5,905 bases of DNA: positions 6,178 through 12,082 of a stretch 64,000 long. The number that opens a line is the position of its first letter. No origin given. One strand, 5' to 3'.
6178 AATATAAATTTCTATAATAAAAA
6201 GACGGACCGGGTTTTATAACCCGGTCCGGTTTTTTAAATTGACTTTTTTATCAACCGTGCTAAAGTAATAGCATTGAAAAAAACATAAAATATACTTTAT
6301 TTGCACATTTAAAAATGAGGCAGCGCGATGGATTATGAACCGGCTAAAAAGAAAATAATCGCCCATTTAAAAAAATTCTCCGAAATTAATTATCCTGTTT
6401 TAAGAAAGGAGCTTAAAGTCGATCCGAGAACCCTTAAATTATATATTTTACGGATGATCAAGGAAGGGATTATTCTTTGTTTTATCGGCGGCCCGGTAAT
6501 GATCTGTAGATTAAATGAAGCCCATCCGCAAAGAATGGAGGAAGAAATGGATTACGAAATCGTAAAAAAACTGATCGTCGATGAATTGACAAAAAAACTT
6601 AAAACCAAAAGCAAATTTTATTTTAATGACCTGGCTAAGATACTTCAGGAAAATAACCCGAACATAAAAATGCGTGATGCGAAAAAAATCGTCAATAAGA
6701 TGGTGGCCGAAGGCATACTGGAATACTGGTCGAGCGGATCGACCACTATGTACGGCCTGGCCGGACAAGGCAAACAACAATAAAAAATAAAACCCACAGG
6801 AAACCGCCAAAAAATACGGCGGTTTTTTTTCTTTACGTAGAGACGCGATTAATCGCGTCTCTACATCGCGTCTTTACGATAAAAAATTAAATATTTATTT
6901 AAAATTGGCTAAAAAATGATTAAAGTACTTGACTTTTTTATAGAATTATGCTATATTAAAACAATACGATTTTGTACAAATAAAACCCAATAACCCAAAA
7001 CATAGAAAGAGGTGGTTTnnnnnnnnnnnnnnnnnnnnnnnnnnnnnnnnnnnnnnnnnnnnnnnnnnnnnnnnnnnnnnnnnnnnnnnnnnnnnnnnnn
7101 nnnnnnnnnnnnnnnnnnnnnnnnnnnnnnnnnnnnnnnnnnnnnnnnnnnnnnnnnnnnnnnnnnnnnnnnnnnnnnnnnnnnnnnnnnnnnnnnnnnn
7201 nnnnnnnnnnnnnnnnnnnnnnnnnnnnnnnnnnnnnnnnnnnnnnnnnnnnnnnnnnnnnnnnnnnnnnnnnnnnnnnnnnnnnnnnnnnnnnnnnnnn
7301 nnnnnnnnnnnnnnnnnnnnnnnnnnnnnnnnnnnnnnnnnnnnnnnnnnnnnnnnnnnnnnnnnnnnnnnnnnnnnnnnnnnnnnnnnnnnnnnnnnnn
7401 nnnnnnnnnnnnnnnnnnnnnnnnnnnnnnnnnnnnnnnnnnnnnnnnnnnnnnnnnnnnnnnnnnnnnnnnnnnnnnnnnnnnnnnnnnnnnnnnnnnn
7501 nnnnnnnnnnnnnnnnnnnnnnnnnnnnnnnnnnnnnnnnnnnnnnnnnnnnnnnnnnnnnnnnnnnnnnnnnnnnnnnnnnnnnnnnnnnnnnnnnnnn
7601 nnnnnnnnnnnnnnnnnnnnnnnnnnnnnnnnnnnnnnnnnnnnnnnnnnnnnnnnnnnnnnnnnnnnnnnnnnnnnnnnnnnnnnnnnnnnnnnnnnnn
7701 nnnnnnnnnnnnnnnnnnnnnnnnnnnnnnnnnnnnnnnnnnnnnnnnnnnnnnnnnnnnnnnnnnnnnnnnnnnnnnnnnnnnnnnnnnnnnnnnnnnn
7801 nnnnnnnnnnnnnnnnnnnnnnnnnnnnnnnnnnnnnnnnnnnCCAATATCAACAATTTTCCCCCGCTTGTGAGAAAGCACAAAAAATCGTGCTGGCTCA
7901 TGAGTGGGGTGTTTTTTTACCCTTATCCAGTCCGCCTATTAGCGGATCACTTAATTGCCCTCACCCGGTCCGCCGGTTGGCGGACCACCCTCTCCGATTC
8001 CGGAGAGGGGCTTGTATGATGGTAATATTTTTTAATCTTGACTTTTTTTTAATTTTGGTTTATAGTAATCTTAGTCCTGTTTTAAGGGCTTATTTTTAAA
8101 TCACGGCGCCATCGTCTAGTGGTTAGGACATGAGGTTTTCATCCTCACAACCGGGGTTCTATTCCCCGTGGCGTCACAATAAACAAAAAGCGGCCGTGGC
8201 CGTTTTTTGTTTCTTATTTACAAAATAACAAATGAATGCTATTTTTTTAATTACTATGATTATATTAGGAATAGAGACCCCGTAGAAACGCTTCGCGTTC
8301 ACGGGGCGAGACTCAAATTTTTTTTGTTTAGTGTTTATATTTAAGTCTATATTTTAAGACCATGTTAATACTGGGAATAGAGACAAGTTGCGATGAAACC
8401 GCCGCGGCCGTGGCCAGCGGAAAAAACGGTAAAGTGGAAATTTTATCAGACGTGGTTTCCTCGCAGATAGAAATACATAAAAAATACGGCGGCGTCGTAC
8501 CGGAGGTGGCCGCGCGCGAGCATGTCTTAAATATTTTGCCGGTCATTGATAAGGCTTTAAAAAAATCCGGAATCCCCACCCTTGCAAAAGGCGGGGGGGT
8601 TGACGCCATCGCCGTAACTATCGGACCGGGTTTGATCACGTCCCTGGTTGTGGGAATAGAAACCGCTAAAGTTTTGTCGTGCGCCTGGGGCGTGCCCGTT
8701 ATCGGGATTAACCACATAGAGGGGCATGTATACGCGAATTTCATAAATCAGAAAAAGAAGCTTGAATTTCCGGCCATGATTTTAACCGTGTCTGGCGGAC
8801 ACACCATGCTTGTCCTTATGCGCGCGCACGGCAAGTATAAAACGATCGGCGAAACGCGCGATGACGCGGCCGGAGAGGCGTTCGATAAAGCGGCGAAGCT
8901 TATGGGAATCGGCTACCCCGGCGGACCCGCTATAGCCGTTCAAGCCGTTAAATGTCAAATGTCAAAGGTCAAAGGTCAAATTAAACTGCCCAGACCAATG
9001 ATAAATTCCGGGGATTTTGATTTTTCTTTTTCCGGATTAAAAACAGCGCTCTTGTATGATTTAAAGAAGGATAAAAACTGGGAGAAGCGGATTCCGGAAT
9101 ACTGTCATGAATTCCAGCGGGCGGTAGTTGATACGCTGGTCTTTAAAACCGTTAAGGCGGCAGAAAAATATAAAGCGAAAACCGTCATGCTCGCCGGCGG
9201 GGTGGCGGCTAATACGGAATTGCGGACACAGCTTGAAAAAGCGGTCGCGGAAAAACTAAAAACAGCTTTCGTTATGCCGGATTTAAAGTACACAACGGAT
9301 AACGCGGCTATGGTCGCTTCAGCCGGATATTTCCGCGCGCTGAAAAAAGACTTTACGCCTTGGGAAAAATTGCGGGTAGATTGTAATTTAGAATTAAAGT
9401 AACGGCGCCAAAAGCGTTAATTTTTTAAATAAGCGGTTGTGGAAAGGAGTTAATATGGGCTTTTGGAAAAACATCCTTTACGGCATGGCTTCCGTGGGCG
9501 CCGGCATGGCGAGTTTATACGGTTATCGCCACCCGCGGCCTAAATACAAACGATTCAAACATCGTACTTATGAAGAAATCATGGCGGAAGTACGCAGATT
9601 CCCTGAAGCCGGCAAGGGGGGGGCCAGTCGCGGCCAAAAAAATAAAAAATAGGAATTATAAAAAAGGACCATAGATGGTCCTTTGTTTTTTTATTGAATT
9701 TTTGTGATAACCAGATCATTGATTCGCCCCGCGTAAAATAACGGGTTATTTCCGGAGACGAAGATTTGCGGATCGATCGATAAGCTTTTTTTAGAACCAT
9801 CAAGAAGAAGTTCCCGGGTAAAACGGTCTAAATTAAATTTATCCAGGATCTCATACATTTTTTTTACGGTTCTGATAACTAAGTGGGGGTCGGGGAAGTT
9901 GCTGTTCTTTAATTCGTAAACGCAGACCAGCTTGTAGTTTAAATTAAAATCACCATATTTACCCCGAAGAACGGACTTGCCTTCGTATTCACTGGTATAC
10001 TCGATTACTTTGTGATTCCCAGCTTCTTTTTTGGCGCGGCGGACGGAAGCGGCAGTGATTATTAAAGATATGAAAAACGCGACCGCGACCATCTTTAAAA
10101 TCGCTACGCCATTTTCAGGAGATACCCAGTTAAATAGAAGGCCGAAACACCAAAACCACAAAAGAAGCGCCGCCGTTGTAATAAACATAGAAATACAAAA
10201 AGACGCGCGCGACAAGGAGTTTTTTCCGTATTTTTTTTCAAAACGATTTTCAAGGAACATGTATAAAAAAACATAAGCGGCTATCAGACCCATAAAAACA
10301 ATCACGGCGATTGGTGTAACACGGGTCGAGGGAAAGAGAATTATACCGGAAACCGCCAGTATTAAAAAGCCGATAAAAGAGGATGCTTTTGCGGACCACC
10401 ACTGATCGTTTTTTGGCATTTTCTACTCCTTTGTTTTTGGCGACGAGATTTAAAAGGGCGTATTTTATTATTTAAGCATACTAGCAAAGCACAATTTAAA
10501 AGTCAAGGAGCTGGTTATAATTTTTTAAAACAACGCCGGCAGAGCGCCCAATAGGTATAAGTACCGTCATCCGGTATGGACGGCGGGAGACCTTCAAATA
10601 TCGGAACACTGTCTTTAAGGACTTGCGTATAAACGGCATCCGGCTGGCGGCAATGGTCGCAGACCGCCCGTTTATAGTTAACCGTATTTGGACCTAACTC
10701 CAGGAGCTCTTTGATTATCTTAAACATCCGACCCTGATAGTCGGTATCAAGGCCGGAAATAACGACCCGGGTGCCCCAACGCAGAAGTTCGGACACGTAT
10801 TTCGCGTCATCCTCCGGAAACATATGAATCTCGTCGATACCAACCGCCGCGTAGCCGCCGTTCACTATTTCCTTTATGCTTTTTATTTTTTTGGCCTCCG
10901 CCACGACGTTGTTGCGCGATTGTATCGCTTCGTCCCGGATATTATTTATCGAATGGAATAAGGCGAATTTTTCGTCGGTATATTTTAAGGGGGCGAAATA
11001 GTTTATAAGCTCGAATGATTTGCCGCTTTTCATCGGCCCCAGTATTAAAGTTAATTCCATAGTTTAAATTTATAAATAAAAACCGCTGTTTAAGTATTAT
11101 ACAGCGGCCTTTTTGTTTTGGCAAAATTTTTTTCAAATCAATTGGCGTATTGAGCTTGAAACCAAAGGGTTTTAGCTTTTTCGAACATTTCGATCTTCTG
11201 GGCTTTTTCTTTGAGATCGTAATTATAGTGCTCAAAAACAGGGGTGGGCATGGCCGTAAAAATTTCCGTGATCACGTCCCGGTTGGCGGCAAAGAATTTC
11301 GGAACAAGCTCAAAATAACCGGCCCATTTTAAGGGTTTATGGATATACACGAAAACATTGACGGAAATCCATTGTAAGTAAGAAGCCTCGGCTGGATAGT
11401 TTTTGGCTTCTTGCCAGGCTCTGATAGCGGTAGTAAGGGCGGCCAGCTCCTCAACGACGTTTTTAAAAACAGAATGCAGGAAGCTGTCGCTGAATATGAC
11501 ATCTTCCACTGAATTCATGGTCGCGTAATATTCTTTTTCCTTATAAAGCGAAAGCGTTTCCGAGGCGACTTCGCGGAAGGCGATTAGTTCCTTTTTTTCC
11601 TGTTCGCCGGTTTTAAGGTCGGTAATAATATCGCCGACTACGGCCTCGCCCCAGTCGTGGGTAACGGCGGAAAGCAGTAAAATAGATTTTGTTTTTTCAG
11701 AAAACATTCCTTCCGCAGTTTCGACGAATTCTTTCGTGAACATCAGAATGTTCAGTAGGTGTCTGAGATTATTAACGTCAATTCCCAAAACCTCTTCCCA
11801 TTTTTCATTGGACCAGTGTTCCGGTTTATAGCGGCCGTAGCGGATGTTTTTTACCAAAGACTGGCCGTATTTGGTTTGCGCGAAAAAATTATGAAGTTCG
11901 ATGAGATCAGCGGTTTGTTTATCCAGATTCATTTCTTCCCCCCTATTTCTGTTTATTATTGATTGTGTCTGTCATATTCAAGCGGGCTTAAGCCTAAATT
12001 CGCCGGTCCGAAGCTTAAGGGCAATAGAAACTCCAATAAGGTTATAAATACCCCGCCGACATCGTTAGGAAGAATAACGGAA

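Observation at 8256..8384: Displaced near-synonymous copy of the first eight codons of tsaD, followed by a GC hairpin and an AT-rich spacer, upstream of the intact gene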

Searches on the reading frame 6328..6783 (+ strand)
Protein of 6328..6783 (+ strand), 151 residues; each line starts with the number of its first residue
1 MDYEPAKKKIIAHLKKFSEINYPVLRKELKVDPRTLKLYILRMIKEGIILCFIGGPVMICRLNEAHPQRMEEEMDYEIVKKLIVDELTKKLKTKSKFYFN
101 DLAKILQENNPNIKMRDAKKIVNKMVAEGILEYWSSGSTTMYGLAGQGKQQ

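Call 65: search_protein_families(library=pfam, proteins=[window:6328-6783:+], max_evalue=0.01)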
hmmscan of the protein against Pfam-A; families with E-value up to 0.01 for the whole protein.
window:6328-6783:+ (151 aa): 3 families
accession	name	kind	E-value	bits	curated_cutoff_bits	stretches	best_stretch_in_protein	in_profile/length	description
PF08679.17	DsrD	-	1.4e-29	102.6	24.2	1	79-147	1-65/65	Dissimilatory sulfite reductase D (DsrD)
PF01399.33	PCI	-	0.00011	22.8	22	0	10-52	30-72/84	PCI domain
PF13412.12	HTH_24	-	0.00015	21.7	21.9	1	7-49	5-47/48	Winged helix-turn-helix DNA-binding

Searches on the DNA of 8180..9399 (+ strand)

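Call 22: search_rna_families(sources=[L005, L037, L041, L044, L050, L031, L011], threshold=evalue, max_evalue=1)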
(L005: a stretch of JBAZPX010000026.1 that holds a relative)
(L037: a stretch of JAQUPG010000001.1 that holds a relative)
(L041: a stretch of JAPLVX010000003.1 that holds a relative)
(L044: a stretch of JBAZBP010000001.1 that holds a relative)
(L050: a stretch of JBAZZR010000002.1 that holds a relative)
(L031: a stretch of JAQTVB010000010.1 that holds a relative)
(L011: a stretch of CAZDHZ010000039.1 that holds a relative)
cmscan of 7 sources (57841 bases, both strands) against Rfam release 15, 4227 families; matches with E-value up to 1: 19.
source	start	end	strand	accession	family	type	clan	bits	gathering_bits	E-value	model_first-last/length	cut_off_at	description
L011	2890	3103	-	RF04128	MIR8562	Gene; miRNA;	-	69.3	211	2.6e-10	1-242/242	no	MIR8562 microRNA precursor family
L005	335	406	-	RF00005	tRNA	Gene; tRNA;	CL00001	66.1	29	3.4e-12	1-71/71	no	tRNA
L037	3833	3904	-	RF00005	tRNA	Gene; tRNA;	CL00001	63.4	29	1.8e-11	1-71/71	no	tRNA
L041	3751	3822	-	RF00005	tRNA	Gene; tRNA;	CL00001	62.1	29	4.3e-11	1-71/71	no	tRNA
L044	3785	3856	-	RF00005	tRNA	Gene; tRNA;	CL00001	62.1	29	4.3e-11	1-71/71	no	tRNA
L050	3798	3869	-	RF00005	tRNA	Gene; tRNA;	CL00001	62.1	29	4.3e-11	1-71/71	no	tRNA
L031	3762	3833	-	RF00005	tRNA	Gene; tRNA;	CL00001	62.1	29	4.3e-11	1-71/71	no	tRNA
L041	5025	5098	+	RF00005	tRNA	Gene; tRNA;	CL00001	61.8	29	5.1e-11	1-71/71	no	tRNA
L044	5098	5171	+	RF00005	tRNA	Gene; tRNA;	CL00001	61.8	29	5e-11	1-71/71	no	tRNA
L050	5129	5202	+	RF00005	tRNA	Gene; tRNA;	CL00001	61.8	29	5e-11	1-71/71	no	tRNA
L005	5111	5192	+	RF00005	tRNA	Gene; tRNA;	CL00001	60.9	29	9.3e-11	1-71/71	no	tRNA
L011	6257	6338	+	RF00005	tRNA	Gene; tRNA;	CL00001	60.3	29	1.3e-10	1-71/71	no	tRNA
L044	5161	5219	-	RF00366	mir-BHRF1-2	Gene; miRNA;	-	29.6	87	0.2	1-65/65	no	mir-BHRF1-2 microRNA precursor family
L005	336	400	-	RF01684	mascRNA-menRNA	Gene;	-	28.2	42.5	0.13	1-56/56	no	MALAT1-associated small cytoplasmic RNA/MEN beta RNA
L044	5098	5172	-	RF04354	Plastid-ycf2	Cis-reg;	-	26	65.7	0.4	1-75/75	no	Plastid-ycf2 5UTR RNA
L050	5129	5203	-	RF04354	Plastid-ycf2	Cis-reg;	-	26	65.7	0.4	1-75/75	no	Plastid-ycf2 5UTR RNA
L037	3546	3614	+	RF03225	mir-2763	Gene; miRNA;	-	25.8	50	0.55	1-83/83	no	mir-2763 microRNA precursor family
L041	5025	5099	-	RF04354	Plastid-ycf2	Cis-reg;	-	25.8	65.7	0.45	1-75/75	no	Plastid-ycf2 5UTR RNA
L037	5515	5587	+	RF00131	mir-30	Gene; miRNA;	-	24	50.2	0.7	1-77/77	no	mir-30 microRNA precursor family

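Call 83: search_rna_families(source=window, start=8180, end=8420, threshold=evalue, max_evalue=10)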
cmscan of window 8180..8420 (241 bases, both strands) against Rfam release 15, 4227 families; matches with E-value up to 10: 12.
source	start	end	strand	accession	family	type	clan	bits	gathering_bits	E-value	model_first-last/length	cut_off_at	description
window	8180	8247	-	RF02064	STnc370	Gene; sRNA;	-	20.1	54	2.5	1-69/71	3'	Enterobacterial sRNA STnc370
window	8185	8248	+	RF01770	rimP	Cis-reg; leader;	-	19.3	47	0.58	32-102/102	no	Gammaprotebacteria rimP leader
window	8182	8248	-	RF00125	IS128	Gene; sRNA;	-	18.6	80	0.085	123-198/209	no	IS128 RNA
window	8186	8286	+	RF00782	MIR480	Gene; miRNA;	-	18.6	35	5.7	1-140/140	no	MIR480 microRNA precursor family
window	8187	8247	-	RF02844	RefA9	Gene; antisense;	-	18.3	49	1.5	1-64/64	no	Enterococcus sRNA A9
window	8186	8273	-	RF00082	SraG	Gene; sRNA;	-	16.7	50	1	1-177/177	no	SraG RNA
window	8183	8248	-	RF02083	OrzO-P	Gene; antitoxin;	-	16.6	60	2.3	1-76/76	no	OrzO-P RNA antitoxin family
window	8180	8216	+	RF02059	STnc50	Gene; sRNA;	-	15.1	55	5.7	46-84/84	5'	Salmonella enterica sRNA STnc40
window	8180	8263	+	RF02082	STnc540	Gene; sRNA;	-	14.7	38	0.63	112-202/202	5'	Enterobacterial sRNA STnc540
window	8310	8364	-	RF02688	RAGATH-13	Gene; ribozyme;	-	14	80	5.9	1-95/95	no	RAGATH-13 RNA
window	8213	8291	+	RF01163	snoR64a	Gene; snRNA; snoRNA; CD-box;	-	13.8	45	6.5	1-77/77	no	Small nucleolar RNA snoR64a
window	8215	8280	-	RF01419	IsrR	Gene; antisense;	-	11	52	4.2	121-187/187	no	Antisense RNA which regulates isiA expression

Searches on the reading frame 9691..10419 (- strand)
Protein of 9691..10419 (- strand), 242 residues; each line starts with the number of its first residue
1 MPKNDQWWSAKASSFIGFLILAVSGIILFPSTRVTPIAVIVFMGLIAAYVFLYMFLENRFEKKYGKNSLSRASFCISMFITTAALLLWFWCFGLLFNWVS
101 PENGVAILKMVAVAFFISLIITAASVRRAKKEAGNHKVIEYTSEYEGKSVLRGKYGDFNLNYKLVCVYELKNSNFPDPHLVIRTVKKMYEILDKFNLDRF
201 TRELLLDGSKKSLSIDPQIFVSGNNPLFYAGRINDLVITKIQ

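Call 65: search_protein_families(library=pfam, proteins=[window:9691-10419:-], max_evalue=0.01)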
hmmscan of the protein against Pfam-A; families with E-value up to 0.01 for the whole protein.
window:9691-10419:- (242 aa): 2 families
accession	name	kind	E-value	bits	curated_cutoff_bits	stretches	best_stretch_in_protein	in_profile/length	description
PF17555.7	TssN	-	0.0023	17.8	30.3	1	16-121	39-139/274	Type VI secretion system, TssN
PF17159.10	MASE3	-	0.0078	16.3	31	0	20-141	58-174/226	Membrane-associated sensor domain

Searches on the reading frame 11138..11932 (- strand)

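Call 77: search_protein_families(library=pfam, proteins=[window:11138-11932:-], max_evalue=0.001)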
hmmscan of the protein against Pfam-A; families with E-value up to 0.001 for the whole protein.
window:11138-11932:- (264 aa): 1 family
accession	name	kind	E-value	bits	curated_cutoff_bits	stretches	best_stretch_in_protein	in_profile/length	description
PF12917.13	YfbR-like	-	0.00013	22.2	25.9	0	84-127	56-100/182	5'-deoxynucleotidase YfbR-like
